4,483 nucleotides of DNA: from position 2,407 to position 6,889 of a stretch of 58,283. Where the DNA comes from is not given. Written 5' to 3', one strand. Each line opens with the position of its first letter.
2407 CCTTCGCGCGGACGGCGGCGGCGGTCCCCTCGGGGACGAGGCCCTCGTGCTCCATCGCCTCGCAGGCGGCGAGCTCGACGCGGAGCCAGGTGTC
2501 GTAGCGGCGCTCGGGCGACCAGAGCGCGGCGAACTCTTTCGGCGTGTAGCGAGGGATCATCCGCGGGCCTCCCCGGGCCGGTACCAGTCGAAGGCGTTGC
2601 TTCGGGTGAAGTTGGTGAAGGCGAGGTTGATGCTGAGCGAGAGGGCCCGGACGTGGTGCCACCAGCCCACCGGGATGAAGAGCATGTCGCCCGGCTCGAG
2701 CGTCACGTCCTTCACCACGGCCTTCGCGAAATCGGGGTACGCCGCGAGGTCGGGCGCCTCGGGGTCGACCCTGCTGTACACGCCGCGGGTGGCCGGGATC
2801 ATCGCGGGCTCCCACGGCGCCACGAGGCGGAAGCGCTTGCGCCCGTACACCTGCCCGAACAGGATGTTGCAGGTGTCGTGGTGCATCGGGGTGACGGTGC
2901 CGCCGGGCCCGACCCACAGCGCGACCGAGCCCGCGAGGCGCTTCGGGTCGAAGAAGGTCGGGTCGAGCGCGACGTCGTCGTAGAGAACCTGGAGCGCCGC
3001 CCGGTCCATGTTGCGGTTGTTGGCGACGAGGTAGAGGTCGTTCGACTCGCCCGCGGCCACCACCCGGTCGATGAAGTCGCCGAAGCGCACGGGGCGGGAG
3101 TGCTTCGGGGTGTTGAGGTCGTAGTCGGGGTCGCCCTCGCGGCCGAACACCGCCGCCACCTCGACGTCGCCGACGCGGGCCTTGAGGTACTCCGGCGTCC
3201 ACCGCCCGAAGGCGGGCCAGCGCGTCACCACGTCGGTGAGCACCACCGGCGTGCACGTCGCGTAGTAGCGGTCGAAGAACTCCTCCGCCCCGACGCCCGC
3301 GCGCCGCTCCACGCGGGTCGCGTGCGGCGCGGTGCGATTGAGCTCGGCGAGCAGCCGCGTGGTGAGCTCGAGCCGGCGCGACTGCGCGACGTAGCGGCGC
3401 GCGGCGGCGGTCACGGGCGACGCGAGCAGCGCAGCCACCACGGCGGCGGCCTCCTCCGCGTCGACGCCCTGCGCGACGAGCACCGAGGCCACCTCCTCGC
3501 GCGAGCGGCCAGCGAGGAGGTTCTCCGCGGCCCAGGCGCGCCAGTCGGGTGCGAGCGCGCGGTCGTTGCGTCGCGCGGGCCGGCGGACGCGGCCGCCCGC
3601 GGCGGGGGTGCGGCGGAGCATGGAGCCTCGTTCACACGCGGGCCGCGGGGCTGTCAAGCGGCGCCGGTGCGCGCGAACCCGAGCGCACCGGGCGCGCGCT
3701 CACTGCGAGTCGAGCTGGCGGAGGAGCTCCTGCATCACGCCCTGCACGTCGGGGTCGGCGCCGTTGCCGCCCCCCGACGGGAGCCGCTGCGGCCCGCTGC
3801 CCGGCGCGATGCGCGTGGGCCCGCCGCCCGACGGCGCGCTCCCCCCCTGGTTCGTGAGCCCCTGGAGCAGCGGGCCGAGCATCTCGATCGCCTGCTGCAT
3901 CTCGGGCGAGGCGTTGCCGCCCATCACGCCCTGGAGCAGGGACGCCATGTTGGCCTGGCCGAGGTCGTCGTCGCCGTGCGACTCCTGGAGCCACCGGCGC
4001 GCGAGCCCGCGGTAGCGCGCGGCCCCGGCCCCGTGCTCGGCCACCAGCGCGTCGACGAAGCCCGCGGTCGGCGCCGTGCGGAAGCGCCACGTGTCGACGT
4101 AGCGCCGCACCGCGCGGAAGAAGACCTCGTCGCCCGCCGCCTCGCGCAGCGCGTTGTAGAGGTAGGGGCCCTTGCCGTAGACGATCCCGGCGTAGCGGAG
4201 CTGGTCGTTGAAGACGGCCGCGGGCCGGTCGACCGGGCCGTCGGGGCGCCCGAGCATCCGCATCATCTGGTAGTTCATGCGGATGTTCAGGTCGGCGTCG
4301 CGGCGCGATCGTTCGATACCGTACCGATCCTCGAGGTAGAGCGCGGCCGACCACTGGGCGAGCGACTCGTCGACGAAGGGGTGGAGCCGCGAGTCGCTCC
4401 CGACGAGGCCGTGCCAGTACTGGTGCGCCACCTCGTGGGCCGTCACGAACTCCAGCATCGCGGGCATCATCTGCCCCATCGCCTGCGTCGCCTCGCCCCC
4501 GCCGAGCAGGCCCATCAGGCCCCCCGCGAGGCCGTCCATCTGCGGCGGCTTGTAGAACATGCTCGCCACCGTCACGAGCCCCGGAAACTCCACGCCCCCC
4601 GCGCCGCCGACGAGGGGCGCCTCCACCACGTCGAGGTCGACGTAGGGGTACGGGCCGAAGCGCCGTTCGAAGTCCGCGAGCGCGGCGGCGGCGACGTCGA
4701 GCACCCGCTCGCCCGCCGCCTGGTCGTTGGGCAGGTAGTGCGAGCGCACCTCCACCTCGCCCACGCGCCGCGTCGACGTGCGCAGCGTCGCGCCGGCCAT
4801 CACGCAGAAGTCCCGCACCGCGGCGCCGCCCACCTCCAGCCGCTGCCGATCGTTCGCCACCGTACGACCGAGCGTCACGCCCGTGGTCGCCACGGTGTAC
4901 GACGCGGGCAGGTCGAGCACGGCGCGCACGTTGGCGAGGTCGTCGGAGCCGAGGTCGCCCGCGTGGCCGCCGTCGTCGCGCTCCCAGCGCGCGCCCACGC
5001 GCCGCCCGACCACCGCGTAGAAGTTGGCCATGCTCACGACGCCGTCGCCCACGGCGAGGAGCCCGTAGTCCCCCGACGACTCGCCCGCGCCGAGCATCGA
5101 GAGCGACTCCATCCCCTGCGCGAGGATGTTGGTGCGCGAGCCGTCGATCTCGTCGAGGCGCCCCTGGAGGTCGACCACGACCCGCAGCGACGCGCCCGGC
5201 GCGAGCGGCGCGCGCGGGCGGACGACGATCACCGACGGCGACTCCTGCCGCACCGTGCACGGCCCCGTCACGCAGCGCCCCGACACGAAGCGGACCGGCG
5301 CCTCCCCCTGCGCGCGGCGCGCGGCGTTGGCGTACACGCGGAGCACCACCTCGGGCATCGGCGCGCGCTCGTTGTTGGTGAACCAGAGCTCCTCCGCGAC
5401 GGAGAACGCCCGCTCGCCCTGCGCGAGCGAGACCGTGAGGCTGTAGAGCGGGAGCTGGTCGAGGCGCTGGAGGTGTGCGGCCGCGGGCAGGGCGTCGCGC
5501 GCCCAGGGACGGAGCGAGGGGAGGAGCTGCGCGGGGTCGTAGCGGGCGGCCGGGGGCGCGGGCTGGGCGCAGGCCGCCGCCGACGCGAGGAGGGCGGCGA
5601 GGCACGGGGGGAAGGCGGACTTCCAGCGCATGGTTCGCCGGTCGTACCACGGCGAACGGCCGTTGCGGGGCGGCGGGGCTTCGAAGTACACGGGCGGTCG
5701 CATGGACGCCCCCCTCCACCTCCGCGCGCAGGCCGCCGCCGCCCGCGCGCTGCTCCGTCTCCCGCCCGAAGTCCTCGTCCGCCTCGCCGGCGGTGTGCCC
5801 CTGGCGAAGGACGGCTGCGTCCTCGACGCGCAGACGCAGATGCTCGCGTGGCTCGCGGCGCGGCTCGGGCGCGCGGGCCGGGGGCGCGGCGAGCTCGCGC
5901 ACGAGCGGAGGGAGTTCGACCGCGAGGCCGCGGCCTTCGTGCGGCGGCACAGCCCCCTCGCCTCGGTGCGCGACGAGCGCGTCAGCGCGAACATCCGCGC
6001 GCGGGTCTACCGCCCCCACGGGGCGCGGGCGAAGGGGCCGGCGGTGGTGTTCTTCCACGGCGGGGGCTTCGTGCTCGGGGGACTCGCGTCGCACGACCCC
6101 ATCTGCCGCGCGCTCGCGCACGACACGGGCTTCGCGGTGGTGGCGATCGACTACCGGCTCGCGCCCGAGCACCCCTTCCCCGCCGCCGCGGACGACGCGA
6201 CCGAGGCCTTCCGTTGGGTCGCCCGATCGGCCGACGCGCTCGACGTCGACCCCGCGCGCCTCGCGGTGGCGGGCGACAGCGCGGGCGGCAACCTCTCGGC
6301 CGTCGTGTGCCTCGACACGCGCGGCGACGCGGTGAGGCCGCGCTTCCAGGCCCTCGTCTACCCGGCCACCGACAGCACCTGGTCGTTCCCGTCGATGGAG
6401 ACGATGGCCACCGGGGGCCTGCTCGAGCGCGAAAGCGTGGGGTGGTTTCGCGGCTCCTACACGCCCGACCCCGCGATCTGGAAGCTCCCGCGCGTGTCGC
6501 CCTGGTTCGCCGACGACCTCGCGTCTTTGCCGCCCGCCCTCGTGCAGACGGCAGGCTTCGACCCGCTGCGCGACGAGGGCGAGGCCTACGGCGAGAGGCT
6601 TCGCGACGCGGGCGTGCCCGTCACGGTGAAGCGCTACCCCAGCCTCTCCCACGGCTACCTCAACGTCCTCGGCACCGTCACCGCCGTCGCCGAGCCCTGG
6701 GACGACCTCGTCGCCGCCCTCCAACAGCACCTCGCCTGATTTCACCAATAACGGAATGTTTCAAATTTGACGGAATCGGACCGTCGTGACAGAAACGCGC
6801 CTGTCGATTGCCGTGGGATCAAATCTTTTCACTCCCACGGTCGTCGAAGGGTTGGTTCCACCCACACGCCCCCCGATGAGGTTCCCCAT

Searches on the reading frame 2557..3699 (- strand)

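Call 8: search_protein_families(library=pfam, proteins=[window:2557-3699:-], max_evalue=0.001)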
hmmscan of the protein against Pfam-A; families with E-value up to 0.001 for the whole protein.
window:2557-3699:- (380 aa): 2 families
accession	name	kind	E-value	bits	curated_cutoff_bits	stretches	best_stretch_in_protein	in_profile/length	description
PF13621.12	Cupin_8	-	8e-42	144.3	27.4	1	139-358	2-239/252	Cupin-like domain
PF08007.18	JmjC_2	-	3.5e-12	46.4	22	1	260-365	27-120/127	JmjC domain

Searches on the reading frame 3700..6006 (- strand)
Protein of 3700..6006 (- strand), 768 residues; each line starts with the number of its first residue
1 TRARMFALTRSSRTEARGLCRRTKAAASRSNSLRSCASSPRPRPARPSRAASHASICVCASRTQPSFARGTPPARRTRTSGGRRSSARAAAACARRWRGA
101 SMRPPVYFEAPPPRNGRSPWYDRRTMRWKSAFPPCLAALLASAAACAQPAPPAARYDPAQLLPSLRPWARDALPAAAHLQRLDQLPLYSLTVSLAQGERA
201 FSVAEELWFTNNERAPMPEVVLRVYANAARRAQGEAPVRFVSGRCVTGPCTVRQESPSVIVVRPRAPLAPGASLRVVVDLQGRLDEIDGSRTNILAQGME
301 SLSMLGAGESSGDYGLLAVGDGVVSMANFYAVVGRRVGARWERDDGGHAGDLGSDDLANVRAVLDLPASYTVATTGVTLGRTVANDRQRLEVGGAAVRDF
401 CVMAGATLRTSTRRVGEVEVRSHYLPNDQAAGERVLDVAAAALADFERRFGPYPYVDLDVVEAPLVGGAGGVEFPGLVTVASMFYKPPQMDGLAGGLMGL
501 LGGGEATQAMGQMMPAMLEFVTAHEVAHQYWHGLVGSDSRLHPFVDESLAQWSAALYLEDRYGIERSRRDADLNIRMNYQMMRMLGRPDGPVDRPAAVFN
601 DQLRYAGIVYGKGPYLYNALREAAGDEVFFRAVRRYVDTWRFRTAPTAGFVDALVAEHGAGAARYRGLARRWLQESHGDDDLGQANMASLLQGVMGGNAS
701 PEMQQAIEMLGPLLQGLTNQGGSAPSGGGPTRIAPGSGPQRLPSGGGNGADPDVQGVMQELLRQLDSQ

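Call 8: search_protein_families(library=pfam, proteins=[window:3700-6006:-], max_evalue=0.001)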
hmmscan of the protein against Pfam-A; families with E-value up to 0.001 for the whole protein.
window:3700-6006:- (768 aa): 1 family
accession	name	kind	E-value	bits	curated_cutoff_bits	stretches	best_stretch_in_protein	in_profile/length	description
PF01433.26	Peptidase_M1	-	4.4e-12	46.5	27.7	1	519-657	68-206/218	Peptidase family M1 domain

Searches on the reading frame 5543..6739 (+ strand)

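Call 82: search_protein_families(library=pfam, proteins=[window:5543-6739:+], max_evalue=0.001)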
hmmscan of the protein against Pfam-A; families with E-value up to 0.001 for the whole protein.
window:5543-6739:+ (398 aa): 4 families
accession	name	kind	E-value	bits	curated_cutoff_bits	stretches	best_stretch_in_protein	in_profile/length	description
PF07859.19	Abhydrolase_3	-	5.8e-71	239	25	1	168-373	1-209/210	alpha/beta hydrolase fold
PF20434.5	BD-FAE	-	1.5e-22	80.6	26.8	1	155-259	3-110/215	BD-FAE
PF00135.34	COesterase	-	1.8e-08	34.2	27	1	155-257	90-202/515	Carboxylesterase family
PF12740.14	PETase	-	0.00047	20.1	28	1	153-253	42-140/263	PET hydrolase-like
